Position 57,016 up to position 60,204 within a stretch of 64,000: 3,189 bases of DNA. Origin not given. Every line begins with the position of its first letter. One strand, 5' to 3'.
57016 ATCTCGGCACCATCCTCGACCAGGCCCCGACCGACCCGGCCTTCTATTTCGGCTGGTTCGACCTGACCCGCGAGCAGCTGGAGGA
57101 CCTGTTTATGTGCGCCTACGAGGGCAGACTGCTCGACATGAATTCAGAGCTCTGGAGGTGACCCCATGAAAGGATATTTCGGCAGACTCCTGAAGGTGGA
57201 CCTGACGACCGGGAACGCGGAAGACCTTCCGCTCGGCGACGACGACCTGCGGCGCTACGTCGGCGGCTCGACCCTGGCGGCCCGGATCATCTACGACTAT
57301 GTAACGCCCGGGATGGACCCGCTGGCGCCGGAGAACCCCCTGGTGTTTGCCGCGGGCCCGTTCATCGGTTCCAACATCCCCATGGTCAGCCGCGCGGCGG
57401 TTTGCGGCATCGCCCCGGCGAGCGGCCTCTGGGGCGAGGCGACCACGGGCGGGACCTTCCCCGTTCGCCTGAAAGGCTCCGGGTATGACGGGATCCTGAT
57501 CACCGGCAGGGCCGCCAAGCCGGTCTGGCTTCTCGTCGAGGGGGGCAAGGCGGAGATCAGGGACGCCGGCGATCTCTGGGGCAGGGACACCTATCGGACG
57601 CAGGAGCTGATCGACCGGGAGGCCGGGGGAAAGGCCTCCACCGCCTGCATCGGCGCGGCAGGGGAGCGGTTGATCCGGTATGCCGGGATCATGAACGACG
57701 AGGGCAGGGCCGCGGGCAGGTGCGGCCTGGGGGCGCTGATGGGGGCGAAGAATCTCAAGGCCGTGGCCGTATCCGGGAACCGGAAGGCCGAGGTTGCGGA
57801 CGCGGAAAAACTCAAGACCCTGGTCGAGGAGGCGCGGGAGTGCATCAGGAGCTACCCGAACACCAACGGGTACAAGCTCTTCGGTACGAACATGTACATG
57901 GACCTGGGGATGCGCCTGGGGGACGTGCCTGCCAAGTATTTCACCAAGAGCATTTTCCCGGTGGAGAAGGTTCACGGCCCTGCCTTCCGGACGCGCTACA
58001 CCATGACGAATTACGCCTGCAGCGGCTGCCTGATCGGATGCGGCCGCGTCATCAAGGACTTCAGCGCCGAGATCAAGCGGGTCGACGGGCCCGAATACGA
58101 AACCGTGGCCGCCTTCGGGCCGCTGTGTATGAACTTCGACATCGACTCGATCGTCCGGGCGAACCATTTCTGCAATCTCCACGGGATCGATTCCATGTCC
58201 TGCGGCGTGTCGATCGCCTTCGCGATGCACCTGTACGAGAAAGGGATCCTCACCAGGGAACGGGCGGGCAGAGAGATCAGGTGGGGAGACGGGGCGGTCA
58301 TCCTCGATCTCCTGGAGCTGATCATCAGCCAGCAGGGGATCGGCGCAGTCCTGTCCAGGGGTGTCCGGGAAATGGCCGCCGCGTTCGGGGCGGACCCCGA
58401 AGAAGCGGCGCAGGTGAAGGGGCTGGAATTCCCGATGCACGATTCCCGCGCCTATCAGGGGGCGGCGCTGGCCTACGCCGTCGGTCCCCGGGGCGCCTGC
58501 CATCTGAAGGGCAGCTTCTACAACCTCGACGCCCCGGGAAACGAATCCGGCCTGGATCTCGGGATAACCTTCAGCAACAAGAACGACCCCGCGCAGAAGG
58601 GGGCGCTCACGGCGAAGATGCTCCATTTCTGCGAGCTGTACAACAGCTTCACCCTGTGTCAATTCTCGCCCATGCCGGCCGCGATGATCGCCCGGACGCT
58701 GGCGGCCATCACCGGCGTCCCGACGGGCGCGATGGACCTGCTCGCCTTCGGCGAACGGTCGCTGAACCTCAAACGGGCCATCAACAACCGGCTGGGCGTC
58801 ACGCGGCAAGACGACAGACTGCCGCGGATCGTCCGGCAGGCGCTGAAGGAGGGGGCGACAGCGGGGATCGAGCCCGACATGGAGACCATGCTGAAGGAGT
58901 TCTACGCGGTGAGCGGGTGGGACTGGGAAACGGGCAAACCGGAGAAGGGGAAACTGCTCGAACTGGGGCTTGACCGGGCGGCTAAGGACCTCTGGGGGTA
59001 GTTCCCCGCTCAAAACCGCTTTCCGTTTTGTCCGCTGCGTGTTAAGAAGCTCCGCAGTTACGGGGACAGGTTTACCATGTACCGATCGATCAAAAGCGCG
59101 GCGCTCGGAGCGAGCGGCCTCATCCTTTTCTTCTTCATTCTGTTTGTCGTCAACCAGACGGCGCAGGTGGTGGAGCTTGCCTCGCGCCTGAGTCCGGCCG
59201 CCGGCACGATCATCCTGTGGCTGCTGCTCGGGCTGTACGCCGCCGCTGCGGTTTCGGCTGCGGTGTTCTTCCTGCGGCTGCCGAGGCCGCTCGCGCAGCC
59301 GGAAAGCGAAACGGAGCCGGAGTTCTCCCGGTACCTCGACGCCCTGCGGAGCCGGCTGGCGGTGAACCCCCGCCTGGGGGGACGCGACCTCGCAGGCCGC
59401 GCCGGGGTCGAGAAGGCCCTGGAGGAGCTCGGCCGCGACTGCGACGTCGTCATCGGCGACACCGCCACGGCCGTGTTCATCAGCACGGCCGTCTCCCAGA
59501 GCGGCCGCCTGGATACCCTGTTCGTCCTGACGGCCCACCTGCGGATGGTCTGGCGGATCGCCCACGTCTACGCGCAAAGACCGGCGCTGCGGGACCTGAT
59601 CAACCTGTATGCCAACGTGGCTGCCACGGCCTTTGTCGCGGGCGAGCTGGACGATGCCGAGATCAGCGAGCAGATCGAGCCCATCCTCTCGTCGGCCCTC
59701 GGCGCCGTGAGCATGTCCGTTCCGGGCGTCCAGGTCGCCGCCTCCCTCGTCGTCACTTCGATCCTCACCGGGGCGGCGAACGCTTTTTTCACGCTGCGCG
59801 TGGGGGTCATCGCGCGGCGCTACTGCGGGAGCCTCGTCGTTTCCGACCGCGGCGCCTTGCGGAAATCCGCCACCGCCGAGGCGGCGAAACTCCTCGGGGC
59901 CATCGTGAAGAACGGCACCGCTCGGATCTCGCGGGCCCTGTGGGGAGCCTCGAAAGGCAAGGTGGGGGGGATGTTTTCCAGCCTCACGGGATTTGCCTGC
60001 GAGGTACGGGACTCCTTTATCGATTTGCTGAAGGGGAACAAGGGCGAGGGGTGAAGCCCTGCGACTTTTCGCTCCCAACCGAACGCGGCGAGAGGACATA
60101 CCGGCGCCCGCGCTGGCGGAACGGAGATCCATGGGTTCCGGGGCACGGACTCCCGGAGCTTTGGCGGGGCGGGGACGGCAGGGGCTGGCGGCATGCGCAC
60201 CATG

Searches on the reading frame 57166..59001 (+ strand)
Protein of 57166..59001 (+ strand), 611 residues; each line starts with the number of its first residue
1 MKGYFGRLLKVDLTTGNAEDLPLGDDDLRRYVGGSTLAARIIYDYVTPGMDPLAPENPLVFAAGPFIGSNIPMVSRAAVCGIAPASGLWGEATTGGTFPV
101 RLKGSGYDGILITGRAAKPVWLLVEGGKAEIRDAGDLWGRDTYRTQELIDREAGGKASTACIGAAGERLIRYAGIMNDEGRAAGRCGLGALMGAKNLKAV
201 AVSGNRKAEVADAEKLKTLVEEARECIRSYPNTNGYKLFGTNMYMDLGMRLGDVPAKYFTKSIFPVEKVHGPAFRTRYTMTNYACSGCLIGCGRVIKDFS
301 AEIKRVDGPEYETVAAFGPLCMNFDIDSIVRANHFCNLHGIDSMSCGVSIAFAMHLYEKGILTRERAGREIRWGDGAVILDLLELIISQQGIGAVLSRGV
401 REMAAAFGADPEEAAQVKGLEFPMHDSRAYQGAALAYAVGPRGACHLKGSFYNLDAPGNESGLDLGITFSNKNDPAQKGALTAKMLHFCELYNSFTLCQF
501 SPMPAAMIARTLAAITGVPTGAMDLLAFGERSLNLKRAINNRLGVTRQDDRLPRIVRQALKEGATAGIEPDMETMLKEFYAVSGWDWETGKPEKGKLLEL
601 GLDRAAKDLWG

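Call 46: search_protein_families(library=pfam, proteins=[window:57166-59001:+], max_evalue=0.00001)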
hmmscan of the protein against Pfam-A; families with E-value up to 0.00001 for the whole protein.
window:57166-59001:+ (611 aa): 2 families
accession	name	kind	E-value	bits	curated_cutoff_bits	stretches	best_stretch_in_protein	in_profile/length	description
PF01314.23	AFOR_C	-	1.6e-107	360.4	27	1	219-602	2-385/385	Aldehyde ferredoxin oxidoreductase, domains 2 & 3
PF02730.20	AFOR_N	-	4e-70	236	29.8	1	6-204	1-198/199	Aldehyde ferredoxin oxidoreductase, N-terminal domain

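Call 57: list_cluster_members(proteins=[P0015, window:57166-59001:+])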
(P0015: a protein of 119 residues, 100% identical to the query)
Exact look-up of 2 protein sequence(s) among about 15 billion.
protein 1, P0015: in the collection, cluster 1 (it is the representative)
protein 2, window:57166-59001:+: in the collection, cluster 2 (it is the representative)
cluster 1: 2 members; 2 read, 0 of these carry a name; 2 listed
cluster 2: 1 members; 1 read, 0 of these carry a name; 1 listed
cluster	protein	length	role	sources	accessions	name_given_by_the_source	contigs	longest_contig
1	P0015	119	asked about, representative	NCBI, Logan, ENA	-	-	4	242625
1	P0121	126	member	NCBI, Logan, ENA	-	-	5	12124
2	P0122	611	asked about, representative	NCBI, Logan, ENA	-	-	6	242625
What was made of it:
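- Tried and rejected: Cluster look-up gave no names (call 57).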

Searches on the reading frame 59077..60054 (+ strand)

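Call 46: search_protein_families(library=pfam, proteins=[window:59077-60054:+], max_evalue=0.00001)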
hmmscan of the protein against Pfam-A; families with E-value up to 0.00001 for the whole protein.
window:59077-60054:+ (325 aa): 1 family
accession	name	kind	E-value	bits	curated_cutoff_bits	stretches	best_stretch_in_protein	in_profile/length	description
PF05128.17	DUF697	-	7.8e-11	42.4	27.7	1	112-259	12-145/162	Domain of unknown function (DUF697)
